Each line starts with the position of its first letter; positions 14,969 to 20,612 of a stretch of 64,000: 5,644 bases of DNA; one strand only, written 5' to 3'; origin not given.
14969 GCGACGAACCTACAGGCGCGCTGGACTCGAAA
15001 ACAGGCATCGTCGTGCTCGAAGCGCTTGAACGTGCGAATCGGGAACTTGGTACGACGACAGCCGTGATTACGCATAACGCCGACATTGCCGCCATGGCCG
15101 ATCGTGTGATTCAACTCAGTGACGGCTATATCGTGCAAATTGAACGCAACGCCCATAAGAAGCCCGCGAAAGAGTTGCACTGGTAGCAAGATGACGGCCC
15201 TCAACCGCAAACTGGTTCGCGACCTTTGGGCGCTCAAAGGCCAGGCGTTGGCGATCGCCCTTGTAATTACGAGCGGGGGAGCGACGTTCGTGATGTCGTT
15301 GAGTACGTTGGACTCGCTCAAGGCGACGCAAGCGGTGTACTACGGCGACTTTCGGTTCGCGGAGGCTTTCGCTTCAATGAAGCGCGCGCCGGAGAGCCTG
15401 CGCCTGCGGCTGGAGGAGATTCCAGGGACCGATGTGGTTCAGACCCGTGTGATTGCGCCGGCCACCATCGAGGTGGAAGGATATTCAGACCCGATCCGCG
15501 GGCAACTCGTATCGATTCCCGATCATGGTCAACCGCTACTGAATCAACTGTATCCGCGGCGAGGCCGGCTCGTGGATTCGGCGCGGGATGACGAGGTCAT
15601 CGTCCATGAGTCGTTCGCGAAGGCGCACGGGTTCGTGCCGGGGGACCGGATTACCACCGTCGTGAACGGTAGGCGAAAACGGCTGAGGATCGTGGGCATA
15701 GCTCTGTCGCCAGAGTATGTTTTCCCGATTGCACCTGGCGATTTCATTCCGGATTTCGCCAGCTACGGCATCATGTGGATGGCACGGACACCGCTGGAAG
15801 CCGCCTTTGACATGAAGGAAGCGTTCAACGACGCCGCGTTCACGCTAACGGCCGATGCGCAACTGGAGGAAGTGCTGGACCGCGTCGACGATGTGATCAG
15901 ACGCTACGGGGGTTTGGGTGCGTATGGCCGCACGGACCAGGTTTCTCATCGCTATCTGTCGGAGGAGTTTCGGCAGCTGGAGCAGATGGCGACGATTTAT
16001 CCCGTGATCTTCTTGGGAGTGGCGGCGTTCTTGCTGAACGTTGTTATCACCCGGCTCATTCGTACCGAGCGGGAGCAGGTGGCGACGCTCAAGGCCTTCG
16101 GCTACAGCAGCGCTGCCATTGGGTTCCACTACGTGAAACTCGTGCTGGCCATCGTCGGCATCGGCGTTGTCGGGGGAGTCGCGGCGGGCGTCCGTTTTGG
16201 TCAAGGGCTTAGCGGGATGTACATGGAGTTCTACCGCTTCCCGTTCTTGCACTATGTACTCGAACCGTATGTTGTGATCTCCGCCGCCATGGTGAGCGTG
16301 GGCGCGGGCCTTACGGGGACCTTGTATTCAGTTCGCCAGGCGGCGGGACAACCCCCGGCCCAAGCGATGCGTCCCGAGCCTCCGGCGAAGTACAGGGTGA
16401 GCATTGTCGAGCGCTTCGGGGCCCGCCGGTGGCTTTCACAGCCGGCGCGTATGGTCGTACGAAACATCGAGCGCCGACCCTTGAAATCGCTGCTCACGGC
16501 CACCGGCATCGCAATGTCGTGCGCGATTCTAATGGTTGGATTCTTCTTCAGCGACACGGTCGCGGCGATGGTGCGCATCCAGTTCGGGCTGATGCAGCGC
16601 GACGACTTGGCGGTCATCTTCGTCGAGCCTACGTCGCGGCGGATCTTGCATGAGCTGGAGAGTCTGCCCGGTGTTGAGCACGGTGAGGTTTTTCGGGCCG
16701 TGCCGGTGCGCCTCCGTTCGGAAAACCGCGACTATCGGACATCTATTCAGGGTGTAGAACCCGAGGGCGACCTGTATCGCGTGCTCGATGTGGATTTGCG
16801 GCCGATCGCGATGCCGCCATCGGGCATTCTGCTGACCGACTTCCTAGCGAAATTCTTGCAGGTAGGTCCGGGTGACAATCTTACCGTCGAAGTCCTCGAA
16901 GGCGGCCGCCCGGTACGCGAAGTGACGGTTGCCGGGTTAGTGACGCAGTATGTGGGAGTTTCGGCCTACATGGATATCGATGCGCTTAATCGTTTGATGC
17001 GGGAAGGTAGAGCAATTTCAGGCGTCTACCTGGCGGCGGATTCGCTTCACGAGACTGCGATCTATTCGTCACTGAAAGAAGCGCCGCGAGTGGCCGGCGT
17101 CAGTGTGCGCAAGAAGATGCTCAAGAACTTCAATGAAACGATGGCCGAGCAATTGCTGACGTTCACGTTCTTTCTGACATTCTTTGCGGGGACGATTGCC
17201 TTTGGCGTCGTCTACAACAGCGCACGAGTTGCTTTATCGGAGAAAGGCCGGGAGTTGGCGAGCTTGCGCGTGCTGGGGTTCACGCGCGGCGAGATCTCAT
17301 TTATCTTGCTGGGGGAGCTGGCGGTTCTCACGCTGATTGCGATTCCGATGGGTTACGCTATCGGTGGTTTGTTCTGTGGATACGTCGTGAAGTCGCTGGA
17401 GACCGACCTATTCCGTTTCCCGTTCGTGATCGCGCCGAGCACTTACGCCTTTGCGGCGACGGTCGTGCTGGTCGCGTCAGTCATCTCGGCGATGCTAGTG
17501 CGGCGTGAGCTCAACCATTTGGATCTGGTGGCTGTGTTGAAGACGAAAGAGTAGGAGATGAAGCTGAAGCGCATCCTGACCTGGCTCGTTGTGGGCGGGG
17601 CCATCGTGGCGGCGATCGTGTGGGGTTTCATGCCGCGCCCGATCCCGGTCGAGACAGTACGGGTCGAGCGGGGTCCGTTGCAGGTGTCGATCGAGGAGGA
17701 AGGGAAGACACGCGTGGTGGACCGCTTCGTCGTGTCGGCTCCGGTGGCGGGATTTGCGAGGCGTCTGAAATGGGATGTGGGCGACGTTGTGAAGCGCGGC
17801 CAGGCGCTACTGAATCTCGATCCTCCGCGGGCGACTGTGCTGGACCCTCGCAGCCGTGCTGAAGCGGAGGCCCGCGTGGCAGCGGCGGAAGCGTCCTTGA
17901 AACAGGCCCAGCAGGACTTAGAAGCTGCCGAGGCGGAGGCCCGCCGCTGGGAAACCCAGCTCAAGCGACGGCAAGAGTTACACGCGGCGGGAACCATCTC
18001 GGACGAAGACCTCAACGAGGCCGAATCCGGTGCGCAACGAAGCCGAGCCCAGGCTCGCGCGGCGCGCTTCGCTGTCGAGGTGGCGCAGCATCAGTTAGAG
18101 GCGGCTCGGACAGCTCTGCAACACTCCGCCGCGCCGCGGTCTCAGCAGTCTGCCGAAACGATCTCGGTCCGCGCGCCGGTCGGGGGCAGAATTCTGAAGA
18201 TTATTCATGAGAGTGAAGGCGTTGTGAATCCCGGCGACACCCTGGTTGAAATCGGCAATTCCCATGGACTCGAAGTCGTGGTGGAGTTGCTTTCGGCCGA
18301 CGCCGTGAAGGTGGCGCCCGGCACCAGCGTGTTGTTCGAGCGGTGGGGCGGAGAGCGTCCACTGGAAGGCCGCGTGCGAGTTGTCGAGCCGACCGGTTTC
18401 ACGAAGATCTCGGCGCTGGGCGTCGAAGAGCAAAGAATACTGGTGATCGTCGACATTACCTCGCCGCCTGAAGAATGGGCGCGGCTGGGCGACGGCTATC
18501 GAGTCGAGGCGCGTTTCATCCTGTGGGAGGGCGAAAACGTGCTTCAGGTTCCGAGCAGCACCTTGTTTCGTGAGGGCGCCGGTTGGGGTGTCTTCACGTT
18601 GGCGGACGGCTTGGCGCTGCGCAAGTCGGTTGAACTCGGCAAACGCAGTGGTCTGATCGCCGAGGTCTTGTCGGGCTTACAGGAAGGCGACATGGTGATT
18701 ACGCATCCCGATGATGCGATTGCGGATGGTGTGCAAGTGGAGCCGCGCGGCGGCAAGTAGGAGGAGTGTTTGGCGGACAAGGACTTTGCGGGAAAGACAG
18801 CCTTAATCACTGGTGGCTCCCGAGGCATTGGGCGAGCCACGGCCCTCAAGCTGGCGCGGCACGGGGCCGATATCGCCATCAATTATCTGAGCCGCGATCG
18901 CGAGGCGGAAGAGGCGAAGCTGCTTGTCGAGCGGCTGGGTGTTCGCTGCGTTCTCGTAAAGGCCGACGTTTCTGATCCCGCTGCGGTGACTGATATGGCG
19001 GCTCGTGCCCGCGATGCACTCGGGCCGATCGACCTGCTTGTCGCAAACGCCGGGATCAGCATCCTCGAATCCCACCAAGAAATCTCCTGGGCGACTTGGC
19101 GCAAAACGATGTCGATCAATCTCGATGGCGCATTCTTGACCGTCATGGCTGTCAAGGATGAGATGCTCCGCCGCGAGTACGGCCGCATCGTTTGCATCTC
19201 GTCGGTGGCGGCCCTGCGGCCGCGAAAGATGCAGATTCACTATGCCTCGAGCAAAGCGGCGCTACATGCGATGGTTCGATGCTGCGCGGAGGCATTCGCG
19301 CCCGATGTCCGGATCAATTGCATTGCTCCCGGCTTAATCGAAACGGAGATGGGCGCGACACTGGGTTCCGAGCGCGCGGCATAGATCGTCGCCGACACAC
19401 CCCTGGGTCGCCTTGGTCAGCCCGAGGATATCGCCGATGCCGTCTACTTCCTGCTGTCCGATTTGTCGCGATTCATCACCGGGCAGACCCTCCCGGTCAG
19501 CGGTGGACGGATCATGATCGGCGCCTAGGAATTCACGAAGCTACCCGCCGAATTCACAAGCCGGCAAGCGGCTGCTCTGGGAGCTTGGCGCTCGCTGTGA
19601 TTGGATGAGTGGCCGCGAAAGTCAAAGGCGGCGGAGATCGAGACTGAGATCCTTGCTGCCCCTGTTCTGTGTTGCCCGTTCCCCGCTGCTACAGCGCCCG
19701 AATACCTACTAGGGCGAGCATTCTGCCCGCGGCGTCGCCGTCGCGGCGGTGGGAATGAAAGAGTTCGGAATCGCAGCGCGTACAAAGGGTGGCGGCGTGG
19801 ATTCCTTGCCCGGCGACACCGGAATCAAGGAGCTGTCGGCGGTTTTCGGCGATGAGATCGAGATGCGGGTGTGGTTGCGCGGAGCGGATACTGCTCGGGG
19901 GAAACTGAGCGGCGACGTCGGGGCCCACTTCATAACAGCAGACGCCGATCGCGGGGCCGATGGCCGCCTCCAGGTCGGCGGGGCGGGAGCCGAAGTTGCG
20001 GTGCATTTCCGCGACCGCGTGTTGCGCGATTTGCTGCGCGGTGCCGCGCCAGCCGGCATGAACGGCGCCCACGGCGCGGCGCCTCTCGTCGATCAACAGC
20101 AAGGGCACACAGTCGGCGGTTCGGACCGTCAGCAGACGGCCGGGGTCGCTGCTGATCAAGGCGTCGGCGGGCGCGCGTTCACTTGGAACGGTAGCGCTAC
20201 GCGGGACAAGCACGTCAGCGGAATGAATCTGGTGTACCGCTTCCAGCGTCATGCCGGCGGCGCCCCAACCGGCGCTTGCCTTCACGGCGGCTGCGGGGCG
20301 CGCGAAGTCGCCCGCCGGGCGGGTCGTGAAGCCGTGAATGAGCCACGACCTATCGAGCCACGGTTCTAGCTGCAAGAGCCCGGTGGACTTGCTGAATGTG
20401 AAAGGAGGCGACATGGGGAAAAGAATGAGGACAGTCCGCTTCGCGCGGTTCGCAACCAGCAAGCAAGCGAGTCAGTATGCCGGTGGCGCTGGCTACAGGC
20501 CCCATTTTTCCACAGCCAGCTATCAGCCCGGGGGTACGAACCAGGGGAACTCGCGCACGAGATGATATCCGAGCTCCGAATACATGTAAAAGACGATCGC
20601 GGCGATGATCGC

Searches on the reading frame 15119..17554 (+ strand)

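Call 54: search_protein_families(library=pfam, proteins=[window:15119-17554:+], max_evalue=0.00001)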
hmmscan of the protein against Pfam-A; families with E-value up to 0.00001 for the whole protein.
window:15119-17554:+ (811 aa): 2 families
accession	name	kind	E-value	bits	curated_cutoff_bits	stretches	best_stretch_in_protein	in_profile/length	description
PF02687.27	FtsX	-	6.1e-26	91.3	25.5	2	685-799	2-116/120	FtsX-like permease C-terminal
PF12704.14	MacB_PCD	-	8.1e-13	49.6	27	1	457-641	1-192/207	MacB-like periplasmic core domain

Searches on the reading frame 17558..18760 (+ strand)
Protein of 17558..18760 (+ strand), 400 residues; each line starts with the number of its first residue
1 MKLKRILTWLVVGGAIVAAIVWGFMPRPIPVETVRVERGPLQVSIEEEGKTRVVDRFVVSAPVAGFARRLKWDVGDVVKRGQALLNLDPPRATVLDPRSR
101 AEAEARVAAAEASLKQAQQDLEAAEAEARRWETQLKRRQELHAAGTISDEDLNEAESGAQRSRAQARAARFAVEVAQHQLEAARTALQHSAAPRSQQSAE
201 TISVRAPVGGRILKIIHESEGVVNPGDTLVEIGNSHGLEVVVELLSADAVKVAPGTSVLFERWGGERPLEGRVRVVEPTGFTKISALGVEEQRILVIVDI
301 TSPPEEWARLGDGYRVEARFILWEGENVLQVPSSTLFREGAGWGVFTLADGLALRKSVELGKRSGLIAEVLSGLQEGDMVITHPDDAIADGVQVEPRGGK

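Call 54: search_protein_families(library=pfam, proteins=[window:17558-18760:+], max_evalue=0.00001)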
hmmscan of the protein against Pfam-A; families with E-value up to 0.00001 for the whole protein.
window:17558-18760:+ (400 aa): 2 families
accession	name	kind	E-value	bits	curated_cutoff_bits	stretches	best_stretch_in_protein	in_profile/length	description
PF13437.12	HlyD_3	-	4.1e-14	53.6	22.2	1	204-303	2-96/106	HlyD family secretion protein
PF16576.10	HlyD_D23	-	8.8e-10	38.7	30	1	58-279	21-187/214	Barrel-sandwich domain of CusB or HlyD membrane-fusion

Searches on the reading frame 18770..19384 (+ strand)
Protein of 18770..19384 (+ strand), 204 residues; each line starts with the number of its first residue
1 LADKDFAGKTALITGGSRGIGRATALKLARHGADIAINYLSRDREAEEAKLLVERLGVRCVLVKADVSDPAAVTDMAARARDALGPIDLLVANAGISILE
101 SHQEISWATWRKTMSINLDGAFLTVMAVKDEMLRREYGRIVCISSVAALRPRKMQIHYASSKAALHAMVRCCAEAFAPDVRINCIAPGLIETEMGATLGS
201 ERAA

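Call 88: search_protein_families(library=pfam, proteins=[window:18770-19384:+], max_evalue=0.00001)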
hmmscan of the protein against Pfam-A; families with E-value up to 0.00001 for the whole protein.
window:18770-19384:+ (204 aa): 3 families
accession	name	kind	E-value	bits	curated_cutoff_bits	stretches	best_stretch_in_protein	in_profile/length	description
PF00106.31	adh_short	-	2e-53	181.2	26.6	1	9-201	1-193/195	short chain dehydrogenase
PF13561.12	adh_short_C2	-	6.9e-45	153.9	27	1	18-200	6-186/236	Enoyl-(Acyl carrier protein) reductase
PF08659.16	KR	-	4.1e-19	69.6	22.6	1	10-175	2-166/180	KR domain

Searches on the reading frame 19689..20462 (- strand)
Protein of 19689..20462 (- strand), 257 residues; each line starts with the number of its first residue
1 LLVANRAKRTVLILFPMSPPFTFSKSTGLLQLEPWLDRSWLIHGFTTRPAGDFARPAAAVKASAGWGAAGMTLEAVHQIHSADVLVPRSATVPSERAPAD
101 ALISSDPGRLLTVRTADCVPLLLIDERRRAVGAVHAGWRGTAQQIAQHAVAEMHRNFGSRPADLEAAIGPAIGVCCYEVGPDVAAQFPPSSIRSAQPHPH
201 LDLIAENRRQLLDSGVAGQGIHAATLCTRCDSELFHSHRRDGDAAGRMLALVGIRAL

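Call 87: search_protein_families(library=pfam, proteins=[window:19689-20462:-], max_evalue=0.00001)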
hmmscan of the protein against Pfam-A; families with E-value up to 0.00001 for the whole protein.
window:19689-20462:- (257 aa): 1 family
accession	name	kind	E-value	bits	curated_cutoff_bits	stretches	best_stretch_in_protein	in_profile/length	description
PF02578.20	Cu-oxidase_4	-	3.5e-59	200.5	22.9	1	71-252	44-237/238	Multi-copper polyphenol oxidoreductase laccase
